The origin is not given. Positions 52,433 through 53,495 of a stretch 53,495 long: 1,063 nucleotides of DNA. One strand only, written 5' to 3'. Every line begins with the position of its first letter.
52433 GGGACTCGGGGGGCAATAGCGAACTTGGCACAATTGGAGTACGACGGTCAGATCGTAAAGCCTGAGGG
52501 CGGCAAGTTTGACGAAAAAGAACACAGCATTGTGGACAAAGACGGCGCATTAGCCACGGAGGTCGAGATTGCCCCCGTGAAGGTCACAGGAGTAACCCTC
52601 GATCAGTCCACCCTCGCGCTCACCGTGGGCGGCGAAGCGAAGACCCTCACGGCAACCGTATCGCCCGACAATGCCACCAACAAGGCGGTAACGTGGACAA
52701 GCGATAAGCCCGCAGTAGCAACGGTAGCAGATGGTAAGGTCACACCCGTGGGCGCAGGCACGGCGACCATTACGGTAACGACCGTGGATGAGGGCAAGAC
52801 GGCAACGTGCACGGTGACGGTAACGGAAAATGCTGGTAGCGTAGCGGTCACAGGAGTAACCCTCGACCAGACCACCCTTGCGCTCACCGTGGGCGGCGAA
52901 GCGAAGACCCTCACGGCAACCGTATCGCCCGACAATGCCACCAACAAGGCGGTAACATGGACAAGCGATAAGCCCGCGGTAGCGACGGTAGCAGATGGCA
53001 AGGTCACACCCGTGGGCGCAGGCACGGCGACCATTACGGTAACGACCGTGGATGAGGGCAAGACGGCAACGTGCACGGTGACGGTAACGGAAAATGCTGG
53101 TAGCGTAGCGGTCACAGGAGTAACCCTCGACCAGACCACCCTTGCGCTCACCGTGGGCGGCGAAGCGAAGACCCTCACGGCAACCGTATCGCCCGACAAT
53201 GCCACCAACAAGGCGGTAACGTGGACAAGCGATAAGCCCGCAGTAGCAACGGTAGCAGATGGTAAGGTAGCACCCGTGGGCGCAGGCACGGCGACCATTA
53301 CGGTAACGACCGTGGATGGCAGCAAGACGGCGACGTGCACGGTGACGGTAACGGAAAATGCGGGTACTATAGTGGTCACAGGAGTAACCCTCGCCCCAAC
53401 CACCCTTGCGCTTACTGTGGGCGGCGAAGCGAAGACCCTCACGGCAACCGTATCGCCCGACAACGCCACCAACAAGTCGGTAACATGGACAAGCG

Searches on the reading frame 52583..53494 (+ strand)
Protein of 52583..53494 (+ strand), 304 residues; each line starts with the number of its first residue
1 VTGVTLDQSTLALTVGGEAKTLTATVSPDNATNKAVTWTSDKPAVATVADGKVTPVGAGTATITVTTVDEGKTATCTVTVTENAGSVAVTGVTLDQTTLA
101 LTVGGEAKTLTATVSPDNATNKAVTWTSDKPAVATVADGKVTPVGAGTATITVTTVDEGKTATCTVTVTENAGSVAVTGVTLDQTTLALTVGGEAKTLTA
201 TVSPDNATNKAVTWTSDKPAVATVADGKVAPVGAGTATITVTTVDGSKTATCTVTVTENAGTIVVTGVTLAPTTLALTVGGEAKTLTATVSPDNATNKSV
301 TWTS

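Call 73: search_protein_families(library=pfam, proteins=[window:52583-53494:+], max_evalue=0.001)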
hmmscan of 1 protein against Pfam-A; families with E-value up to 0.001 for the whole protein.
window:52583-53494:+ (304 aa): 3 families
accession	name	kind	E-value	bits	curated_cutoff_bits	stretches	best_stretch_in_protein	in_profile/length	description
PF02368.24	Big_2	-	1.5e-40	137.4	22.8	4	176-254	1-79/79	Bacterial Ig-like domain (group 2)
PF22359.2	Big-like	-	7.3e-16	58.6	27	3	211-257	2-47/48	Bacterial Ig-like domain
PF21461.3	HL_N-beta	-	6.7e-08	32.6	27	0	217-252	19-53/57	Hyaluronate lyase, N-terminal beta-sheet domain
